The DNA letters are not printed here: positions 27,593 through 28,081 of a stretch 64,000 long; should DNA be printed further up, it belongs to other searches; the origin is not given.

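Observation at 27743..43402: Seven LysW-type zinc-ribbon modules in six small genes, detached from any lysine/arginine carrier pathway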

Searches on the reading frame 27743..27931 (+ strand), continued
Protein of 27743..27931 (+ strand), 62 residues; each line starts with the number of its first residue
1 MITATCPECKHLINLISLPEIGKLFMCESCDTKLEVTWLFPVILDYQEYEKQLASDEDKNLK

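Call 31: find_related_loci(query=A4, collection=metagenome_contigs, flank=6000)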
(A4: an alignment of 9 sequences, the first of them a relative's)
Query A4 (66 aa) in metagenome_contigs; peptide patterns used: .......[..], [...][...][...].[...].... (x = any residue, [..] = any of these).
450 stretches matched a pattern; 227 encode a relative of the query (tblastn E <= 1e-3); the best 80 are kept; 80 distinct loci.
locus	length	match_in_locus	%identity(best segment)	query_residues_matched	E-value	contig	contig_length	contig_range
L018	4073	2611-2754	69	1-48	2e-21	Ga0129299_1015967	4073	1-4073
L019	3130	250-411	61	1-50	6e-21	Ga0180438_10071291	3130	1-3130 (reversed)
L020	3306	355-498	73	1-48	2e-20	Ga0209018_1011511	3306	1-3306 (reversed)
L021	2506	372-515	56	1-48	2e-19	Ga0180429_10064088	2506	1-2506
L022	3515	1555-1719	62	1-54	4e-19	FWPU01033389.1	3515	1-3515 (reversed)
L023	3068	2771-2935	62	1-54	6e-19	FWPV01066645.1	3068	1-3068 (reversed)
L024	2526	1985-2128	56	1-48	1e-18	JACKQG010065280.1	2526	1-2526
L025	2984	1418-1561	65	1-48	2e-18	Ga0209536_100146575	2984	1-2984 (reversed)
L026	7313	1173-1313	60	2-48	2e-17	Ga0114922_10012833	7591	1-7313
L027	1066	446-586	60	2-48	1e-17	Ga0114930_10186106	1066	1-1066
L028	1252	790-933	63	1-48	4e-17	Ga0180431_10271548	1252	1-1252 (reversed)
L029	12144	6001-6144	56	1-48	4e-17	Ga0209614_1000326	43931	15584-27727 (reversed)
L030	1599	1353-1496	63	1-48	5e-17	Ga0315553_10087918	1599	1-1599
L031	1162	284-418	58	4-48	2e-16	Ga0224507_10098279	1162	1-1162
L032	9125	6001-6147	61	2-50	4e-16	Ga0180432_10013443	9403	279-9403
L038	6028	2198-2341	56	1-48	1e-15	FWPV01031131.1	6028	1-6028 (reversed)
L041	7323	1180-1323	60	1-48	1e-15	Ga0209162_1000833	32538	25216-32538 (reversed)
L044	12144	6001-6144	54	1-48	2e-15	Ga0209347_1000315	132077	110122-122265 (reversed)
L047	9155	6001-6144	56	1-48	2e-15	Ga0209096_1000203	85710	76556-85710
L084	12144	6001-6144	54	1-48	4e-13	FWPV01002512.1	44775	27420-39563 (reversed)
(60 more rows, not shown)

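Call 36: search_protein_families(library=pfam, proteins=[L044:6334-7764:+, L038:2578-3957:+, L041:1622-2971:+, L032:1947-3542:+, L032:4663-5808:+, L032:3539-4666:+, L047:5207-5845:+, L041:137-1015:+, L084:6512-7207:+], max_evalue=0.001)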
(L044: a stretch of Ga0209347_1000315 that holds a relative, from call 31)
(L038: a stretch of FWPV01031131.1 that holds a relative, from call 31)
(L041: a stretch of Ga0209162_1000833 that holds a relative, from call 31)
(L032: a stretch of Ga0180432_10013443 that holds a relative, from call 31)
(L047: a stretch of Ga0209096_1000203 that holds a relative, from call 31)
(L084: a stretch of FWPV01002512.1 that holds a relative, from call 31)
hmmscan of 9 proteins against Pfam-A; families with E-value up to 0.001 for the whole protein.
L044:6334-7764:+ (476 aa): 3 families
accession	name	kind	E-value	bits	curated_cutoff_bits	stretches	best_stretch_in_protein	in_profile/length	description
PF12544.13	LAM_C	-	2.2e-34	118.7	26.7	1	354-462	1-111/127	Lysine-2,3-aminomutase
PF04055.27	Radical_SAM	-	9.5e-13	49.1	29.5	1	162-310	2-157/166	Radical SAM superfamily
PF13353.11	Fer4_12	-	0.0002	22.1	22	1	161-228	9-75/137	4Fe-4S single cluster domain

L038:2578-3957:+ (459 aa): 3 families
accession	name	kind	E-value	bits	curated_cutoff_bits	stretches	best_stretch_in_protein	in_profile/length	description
PF12544.13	LAM_C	-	2.1e-33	115.6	26.7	1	335-444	1-110/127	Lysine-2,3-aminomutase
PF04055.27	Radical_SAM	-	7.9e-11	42.8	29.5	1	143-291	2-157/166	Radical SAM superfamily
PF13353.11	Fer4_12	-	4.1e-05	24.3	22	1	142-213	9-79/137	4Fe-4S single cluster domain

L041:1622-2971:+ (449 aa): 3 families
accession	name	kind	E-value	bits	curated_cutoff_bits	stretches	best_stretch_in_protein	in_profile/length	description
PF12544.13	LAM_C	-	4e-37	127.6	26.7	1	323-432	1-109/127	Lysine-2,3-aminomutase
PF04055.27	Radical_SAM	-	1.7e-09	38.5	29.5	1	131-278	2-156/166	Radical SAM superfamily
PF13353.11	Fer4_12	-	0.00027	21.7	22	1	130-201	9-79/137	4Fe-4S single cluster domain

L032:1947-3542:+ (531 aa): 3 families
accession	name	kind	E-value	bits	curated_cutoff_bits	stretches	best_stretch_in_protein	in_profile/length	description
PF12544.13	LAM_C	-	1.9e-32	112.5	26.7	1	371-477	1-109/127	Lysine-2,3-aminomutase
PF04055.27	Radical_SAM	-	8.7e-12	46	29.5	1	179-327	2-157/166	Radical SAM superfamily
PF13353.11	Fer4_12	-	0.00019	22.2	22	1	178-249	9-79/137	4Fe-4S single cluster domain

L032:4663-5808:+ (381 aa): 2 families
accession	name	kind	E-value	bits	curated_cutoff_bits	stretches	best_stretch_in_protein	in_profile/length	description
PF07478.18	Dala_Dala_lig_C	-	9.2e-26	91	24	1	148-335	31-204/204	D-ala D-ala ligase C-terminus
PF02655.19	ATP-grasp_3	-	0.00052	20.6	23.2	0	188-305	63-155/160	ATP-grasp domain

L032:3539-4666:+ (375 aa): 1 family
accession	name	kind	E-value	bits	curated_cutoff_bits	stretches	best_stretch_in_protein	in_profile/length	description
PF07478.18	Dala_Dala_lig_C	-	1.2e-26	94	24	1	118-339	1-203/204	D-ala D-ala ligase C-terminus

L047:5207-5845:+ (212 aa): 3 families
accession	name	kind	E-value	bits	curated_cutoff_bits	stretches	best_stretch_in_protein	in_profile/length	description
PF13302.13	Acetyltransf_3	-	5.6e-18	66.4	25.4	1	7-142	1-138/138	Acetyltransferase (GNAT) domain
PF00583.31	Acetyltransf_1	-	1.5e-11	45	20.7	1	35-141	14-116/116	Acetyltransferase (GNAT) family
PF13420.13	Acetyltransf_4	-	0.00072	20.1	24.3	1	10-144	1-137/155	Acetyltransferase (GNAT) domain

L041:137-1015:+ (292 aa): 1 family
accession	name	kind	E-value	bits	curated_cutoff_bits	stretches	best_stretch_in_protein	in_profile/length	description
PF01370.27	Epimerase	-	1.2e-05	25.4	20.9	1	13-64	106-158/240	NAD dependent epimerase/dehydratase family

L084:6512-7207:+ (231 aa): 1 family
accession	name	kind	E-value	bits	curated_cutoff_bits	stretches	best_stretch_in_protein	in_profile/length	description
PF01475.25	FUR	-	9.5e-27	94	23.1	1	106-223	2-120/121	Ferric uptake regulator family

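Call 49: search_protein_families(library=ncbifam, proteins=[L044:6334-7764:+, L038:2578-3957:+, L032:3539-4666:+, L032:4663-5808:+, L044:7761-8813:+], max_evalue=0.00001)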
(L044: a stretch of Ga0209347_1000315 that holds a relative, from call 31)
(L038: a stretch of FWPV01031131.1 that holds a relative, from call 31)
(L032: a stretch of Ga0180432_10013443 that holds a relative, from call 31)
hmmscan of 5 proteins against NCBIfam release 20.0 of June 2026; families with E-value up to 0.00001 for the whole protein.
L044:6334-7764:+ (476 aa): 6 families
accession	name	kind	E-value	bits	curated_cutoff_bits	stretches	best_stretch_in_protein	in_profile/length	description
TIGR03820.1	lys_2_3_AblA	equivalog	3.3e-165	549.8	525.4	1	57-441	4-398/417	lysine 2,3-aminomutase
TIGR04368.1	Glu_2_3_NH3_mut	equivalog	1.1e-132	442.4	650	1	58-408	53-403/404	glutamate 2,3-aminomutase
TIGR04468.1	arg_2_3_am_muta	equivalog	1.1e-119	399.6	600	1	59-402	1-346/351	arginine 2,3-aminomutase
TIGR00238.1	TIGR00238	subfamily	1.2e-101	340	199.2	1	52-373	6-329/331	KamA family radical SAM protein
TIGR03822.1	AblA_like_2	hypoth_equivalog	5.9e-97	324.6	396.25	1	72-386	2-319/321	lysine-2,3-aminomutase-like protein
TIGR03821.1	EFP_modif_epmB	equivalog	3e-76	256.5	369.3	1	63-381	1-320/321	EF-P beta-lysylation protein EpmB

L038:2578-3957:+ (459 aa): 6 families
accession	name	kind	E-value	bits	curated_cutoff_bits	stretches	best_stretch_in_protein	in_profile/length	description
TIGR03820.1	lys_2_3_AblA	equivalog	8.1e-162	538.7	525.4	1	38-433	4-409/417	lysine 2,3-aminomutase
TIGR04368.1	Glu_2_3_NH3_mut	equivalog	3.8e-131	437.4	650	1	38-388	52-402/404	glutamate 2,3-aminomutase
TIGR04468.1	arg_2_3_am_muta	equivalog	5.4e-119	397.3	600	1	40-383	1-346/351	arginine 2,3-aminomutase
TIGR00238.1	TIGR00238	subfamily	5e-101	338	199.2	1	32-354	5-329/331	KamA family radical SAM protein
TIGR03822.1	AblA_like_2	hypoth_equivalog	1.4e-97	326.6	396.25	1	74-368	24-320/321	lysine-2,3-aminomutase-like protein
TIGR03821.1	EFP_modif_epmB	equivalog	8.4e-73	245.2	369.3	1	44-362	1-320/321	EF-P beta-lysylation protein EpmB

L032:3539-4666:+ (375 aa): 30 families (the best 25 are shown)
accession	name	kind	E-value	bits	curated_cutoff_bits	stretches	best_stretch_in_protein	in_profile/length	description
NF002378.0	PRK01372.1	subfamily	4e-50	170.3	243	1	32-343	23-302/305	D-alanine--D-alanine ligase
TIGR01205.1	D_ala_D_alaTIGR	subfamily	2e-40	138.7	245.65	2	32-205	16-203/318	D-alanine--D-alanine ligase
NF002528.0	PRK01966.1-4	subfamily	3.7e-32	111.5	262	2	60-205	92-242/366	D-alanine--D-alanine ligase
NF002525.0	PRK01966.1-1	equivalog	2.2e-31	109.1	457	2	48-206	85-237/364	D-alanine--D-alanine ligase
NF011169.0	PRK14571.1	equivalog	3.5e-30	105.4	404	1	34-342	19-295/300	D-alanyl-alanine synthetase A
NF002526.0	PRK01966.1-2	equivalog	1.6e-28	99.7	449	2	62-206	88-235/362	D-alanine--D-alanine ligase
NF002529.0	PRK01966.1-5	equivalog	9.8e-26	90.5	472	2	72-206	90-224/348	D-alanine--D-alanine ligase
NF000206.1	D_ala_D_lac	equivalog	1.4e-24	86.7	550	2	68-206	91-223/342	D-alanine--(R)-lactate ligase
NF000207.3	D_ala_D_ser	equivalog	1.1e-22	80.6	520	2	65-206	87-227/342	D-alanine--D-serine ligase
NF000091.3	D_ala_D_ser_VanG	exception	3.2e-22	78.8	495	2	63-206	89-231/344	D-alanine--D-serine ligase VanG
NF000372.1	D_ala_D_lac_VanI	exception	3.8e-22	79.1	700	2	68-206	91-223/341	D-alanine--(R)-lactate ligase VanI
NF002527.0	PRK01966.1-3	equivalog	5.8e-22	78.3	310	1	67-203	76-211/332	D-alanine--D-alanine ligase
NF000129.1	D_ala_D_lac_Sc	exception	5.5e-21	75.1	650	2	69-205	92-222/346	D-alanine--(R)-lactate ligase VanA-Sc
NF011170.0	PRK14572.1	equivalog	2.1e-20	73.2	489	1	77-341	95-344/351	D-alanyl-alanine synthetase A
NF012215.1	D_ala_D_lac_VanD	exception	4.2e-20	72.3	700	1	69-206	92-223/343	D-alanine--(R)-lactate ligase VanD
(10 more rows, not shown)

L032:4663-5808:+ (381 aa): 31 families (the best 25 are shown)
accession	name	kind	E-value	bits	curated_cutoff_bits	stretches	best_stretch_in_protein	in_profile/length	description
NF002378.0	PRK01372.1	subfamily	1.7e-41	142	243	1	37-337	25-301/305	D-alanine--D-alanine ligase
TIGR01205.1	D_ala_D_alaTIGR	subfamily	4.2e-32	111.4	245.65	1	38-336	19-316/318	D-alanine--D-alanine ligase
NF011169.0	PRK14571.1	equivalog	8.1e-23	81.2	404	1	38-335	20-293/300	D-alanyl-alanine synthetase A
NF002528.0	PRK01966.1-4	subfamily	2.7e-22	79.1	262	1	83-336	107-357/366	D-alanine--D-alanine ligase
NF000372.1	D_ala_D_lac_VanI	exception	3e-20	72.9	700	1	83-334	98-337/341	D-alanine--(R)-lactate ligase VanI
NF000091.3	D_ala_D_ser_VanG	exception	3.6e-18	65.5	495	1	83-336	101-342/344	D-alanine--D-serine ligase VanG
NF000206.1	D_ala_D_lac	equivalog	7e-18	64.7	550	1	83-336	98-339/342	D-alanine--(R)-lactate ligase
NF000129.1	D_ala_D_lac_Sc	exception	8.1e-17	61.4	650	1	83-324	98-327/346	D-alanine--(R)-lactate ligase VanA-Sc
NF000374.1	D_ala_D_lac_VanO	exception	1.2e-16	60.7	750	1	83-337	98-340/346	D-alanine--(R)-lactate ligase VanO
NF002525.0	PRK01966.1-1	equivalog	9.6e-16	57.7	457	1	84-336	107-349/364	D-alanine--D-alanine ligase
NF012217.1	D_ala_D_lac_VanA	exception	1.8e-15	57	775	1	83-328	98-331/343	D-alanine--(R)-lactate ligase VanA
NF012215.1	D_ala_D_lac_VanD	exception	2.6e-15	56.6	700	1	84-335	99-338/343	D-alanine--(R)-lactate ligase VanD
NF011167.0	PRK14569.1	equivalog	4.4e-15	55.8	410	1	83-336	64-294/296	D-alanyl-alanine synthetase A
NF000470.1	D_ala_D_lac_VanM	exception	1e-14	54.6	760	1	83-334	98-337/343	D-alanine--(R)-lactate ligase VanM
NF011170.0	PRK14572.1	equivalog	4.5e-14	52.3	489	1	82-336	95-344/351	D-alanyl-alanine synthetase A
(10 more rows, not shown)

L044:7761-8813:+ (350 aa): 34 families (the best 25 are shown)
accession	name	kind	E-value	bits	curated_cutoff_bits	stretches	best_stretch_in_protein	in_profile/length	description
NF002378.0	PRK01372.1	subfamily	5.3e-55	186.3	243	1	37-341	28-302/305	D-alanine--D-alanine ligase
TIGR01205.1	D_ala_D_alaTIGR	subfamily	3.6e-44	151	245.65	2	38-206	22-204/318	D-alanine--D-alanine ligase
NF002528.0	PRK01966.1-4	subfamily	7.8e-39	133.5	262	1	66-343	98-361/366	D-alanine--D-alanine ligase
NF011169.0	PRK14571.1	equivalog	4.5e-37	128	404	1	39-343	24-298/300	D-alanyl-alanine synthetase A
NF002525.0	PRK01966.1-1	equivalog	4e-34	118.2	457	2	69-206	100-237/364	D-alanine--D-alanine ligase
NF002526.0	PRK01966.1-2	equivalog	5e-26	91.4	449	2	68-206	94-235/362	D-alanine--D-alanine ligase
NF011170.0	PRK14572.1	equivalog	6.8e-26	91.2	489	1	62-338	83-343/351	D-alanyl-alanine synthetase A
NF000206.1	D_ala_D_lac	equivalog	1.1e-24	87.1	550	2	66-207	89-224/342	D-alanine--(R)-lactate ligase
NF000091.3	D_ala_D_ser_VanG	exception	1.9e-24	86.2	495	2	62-206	88-231/344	D-alanine--D-serine ligase VanG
NF002527.0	PRK01966.1-3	equivalog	2.5e-24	86.1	310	2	64-203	73-211/332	D-alanine--D-alanine ligase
NF002529.0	PRK01966.1-5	equivalog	8.1e-24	84.2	472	2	84-206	100-224/348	D-alanine--D-alanine ligase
NF000207.3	D_ala_D_ser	equivalog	7.4e-22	77.9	520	2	56-206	76-227/342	D-alanine--D-serine ligase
NF011167.0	PRK14569.1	equivalog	2.4e-21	76.4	410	2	39-219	27-202/296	D-alanyl-alanine synthetase A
NF012215.1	D_ala_D_lac_VanD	exception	7.7e-21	74.8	700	2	69-206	92-223/343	D-alanine--(R)-lactate ligase VanD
NF000372.1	D_ala_D_lac_VanI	exception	4.8e-20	72.2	700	2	66-209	89-226/341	D-alanine--(R)-lactate ligase VanI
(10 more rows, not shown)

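Call 66: search_protein_families(library=pfam, proteins=[L032:6514-7683:-, L032:7941-9125:+, L044:9055-10650:-, L044:10701-11627:-, L041:4448-5113:+, L041:5118-5789:-, L041:5792-7153:-, L047:3985-5187:+, L047:2594-3925:+, L044:2570-4231:+], max_evalue=0.00001)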
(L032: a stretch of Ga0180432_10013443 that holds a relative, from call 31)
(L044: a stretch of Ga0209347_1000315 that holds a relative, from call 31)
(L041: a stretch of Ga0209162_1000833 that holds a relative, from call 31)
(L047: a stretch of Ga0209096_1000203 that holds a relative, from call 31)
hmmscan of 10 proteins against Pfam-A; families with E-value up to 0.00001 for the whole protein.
L032:6514-7683:- (389 aa): 3 families
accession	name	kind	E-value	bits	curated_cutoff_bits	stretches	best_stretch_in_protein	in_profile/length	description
PF00465.25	Fe-ADH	-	8.8e-48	162.5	31.3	1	7-172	2-168/168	Iron-containing alcohol dehydrogenase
PF25137.1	ADH_Fe_C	-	3.2e-47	161.2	27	1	183-380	1-192/194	Fe-containing alcohol dehydrogenase family, C-terminal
PF13685.12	Fe-ADH_2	-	2e-13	51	28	1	17-100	12-93/149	Iron-containing alcohol dehydrogenase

L032:7941-9125:+ (394 aa): 0 families

L044:9055-10650:- (531 aa): 3 families
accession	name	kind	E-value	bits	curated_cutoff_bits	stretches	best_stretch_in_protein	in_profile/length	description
PF13204.13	Apiosidase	-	5.2e-23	82.6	26.5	1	109-407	7-283/320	Apiosidase-like, catalytic domain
PF16586.11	DUF5060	-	3.5e-20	72.4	27.2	1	15-75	9-69/70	Domain of unknown function (DUF5060)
PF12904.13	Collagen_bind_2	-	1.9e-06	28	22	1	458-528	18-91/92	Putative collagen-binding domain of a collagenase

L044:10701-11627:- (308 aa): 1 family
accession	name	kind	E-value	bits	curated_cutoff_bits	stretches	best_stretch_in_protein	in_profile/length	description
PF02126.24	PTE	-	4.6e-55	187.6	22.4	1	11-302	1-297/298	Phosphotriesterase family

L041:4448-5113:+ (221 aa): 0 families

L041:5118-5789:- (223 aa): 1 family
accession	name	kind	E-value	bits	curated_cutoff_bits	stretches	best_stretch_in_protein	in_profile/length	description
PF09858.14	DUF2085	-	1.9e-20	73.5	25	1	120-199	13-89/90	Predicted membrane protein (DUF2085)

L041:5792-7153:- (453 aa): 4 families
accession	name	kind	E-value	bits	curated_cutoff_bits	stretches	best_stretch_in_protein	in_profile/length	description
PF00578.27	AhpC-TSA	-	9.8e-29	100.3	26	1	318-433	2-123/124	AhpC/TSA family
PF08534.16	Redoxin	-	3.4e-24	85.7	26.6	1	317-445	2-142/148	Redoxin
PF13905.12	Thioredoxin_8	-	4.9e-11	43.3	27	1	341-429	1-92/94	Thioredoxin-like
PF00085.26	Thioredoxin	-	4.7e-07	30.2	23.5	0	341-387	18-63/103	Thioredoxin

L047:3985-5187:+ (400 aa): 1 family
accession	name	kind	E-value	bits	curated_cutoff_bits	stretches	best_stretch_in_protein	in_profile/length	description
PF00202.27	Aminotran_3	-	1.6e-127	426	30.5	1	14-397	2-403/403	Aminotransferase class-III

L047:2594-3925:+ (443 aa): 3 families
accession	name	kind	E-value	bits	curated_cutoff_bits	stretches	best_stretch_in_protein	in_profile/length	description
PF16653.10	Sacchrp_dh_C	-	1.5e-83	281.4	31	1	126-433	1-265/265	Saccharopine dehydrogenase C-terminal domain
PF03435.24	Sacchrp_dh_NADP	-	2e-25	90.1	25.1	1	7-121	1-128/129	Saccharopine dehydrogenase NADP binding domain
PF01488.26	Shikimate_DH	-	2.9e-06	27.9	24.3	1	4-76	12-81/138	Shikimate / quinate 5-dehydrogenase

L044:2570-4231:+ (553 aa): 1 family
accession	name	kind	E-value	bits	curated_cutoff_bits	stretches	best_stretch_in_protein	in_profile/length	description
PF13231.12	PMT_2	-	2.9e-08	34.5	26.1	1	107-241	24-155/160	Dolichyl-phosphate-mannose-protein mannosyltransferase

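Call 80: find_encoding_contigs(protein=P0119, flank=6000, max_places=2)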
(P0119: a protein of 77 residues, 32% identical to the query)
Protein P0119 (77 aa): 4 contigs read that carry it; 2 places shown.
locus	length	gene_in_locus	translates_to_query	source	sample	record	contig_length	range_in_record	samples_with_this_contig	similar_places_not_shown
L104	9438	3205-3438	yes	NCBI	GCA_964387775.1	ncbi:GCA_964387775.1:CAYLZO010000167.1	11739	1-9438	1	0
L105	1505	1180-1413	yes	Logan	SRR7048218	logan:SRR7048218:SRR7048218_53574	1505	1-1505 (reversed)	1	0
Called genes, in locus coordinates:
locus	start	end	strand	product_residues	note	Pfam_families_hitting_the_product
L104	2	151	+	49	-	?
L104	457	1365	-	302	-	PF00781:DAGK_cat, PF19279:YegS_C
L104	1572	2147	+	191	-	PF13302:Acetyltransf_3, PF13420:Acetyltransf_4 (weak), PF00583:Acetyltransf_1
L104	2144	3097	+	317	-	PF00294:PfkB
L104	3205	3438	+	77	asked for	PF21344:Zn_ribbon_LysW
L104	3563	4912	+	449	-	PF04055:Radical_SAM, PF12544:LAM_C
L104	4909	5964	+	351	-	PF07478:Dala_Dala_lig_C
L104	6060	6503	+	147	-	PF27154:ORF11_beta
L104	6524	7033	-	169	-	PF04978:MST (weak), PF12867:DinB_2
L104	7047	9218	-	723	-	PF09371:Tex_N, PF22706:Tex_central_region, PF14639:YqgF (weak), PF16921:Tex_YqgF, PF14635:HHH_7, PF12836:HHH_3, PF17674:HHH_9, PF00575:S1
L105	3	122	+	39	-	?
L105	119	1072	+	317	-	PF00294:PfkB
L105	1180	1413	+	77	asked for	PF21344:Zn_ribbon_LysW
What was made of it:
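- Closest known: AblA/AblB N-epsilon-acetyl-beta-lysine pathway. Same: A lysine 2,3-aminomutase passing the AblA equivalog cutoff, sometimes with a GNAT gene nearby (calls 36, 49, 80).
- AblA and GNAT genes lie next to hyper-acidic members (calls 36, 49, 80).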

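Call 81: search_protein_representatives(alignment_id=A4)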
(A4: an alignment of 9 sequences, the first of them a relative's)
Query: 9 sequences, 63 profile positions. Proteins with E-value up to 0.001 (for the whole library): 2061; up to 1e-10: 462; up to 1e-30: 3. The best 150 are listed.
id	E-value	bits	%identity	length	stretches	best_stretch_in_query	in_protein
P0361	8.8e-49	179.3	-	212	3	1-57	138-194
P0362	1.5e-40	152.9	-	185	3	1-48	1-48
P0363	6.9e-31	122.0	-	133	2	3-59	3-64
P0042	3.5e-30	119.7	-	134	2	2-58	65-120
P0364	2.3e-29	117.1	-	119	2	1-63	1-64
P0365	5.7e-28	112.6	-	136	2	5-62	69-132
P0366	4.9e-26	106.4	-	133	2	1-56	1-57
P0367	9.6e-26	105.5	-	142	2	1-48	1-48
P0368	1.4e-25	105.0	-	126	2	1-55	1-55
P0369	2.2e-25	104.3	-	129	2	1-46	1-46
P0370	3.8e-24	100.4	-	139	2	3-62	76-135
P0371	5.1e-24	99.9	-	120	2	2-57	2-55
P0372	7.0e-24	99.5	-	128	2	3-50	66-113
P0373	2.0e-23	98.1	-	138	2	2-48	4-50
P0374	4.3e-23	97.0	-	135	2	4-50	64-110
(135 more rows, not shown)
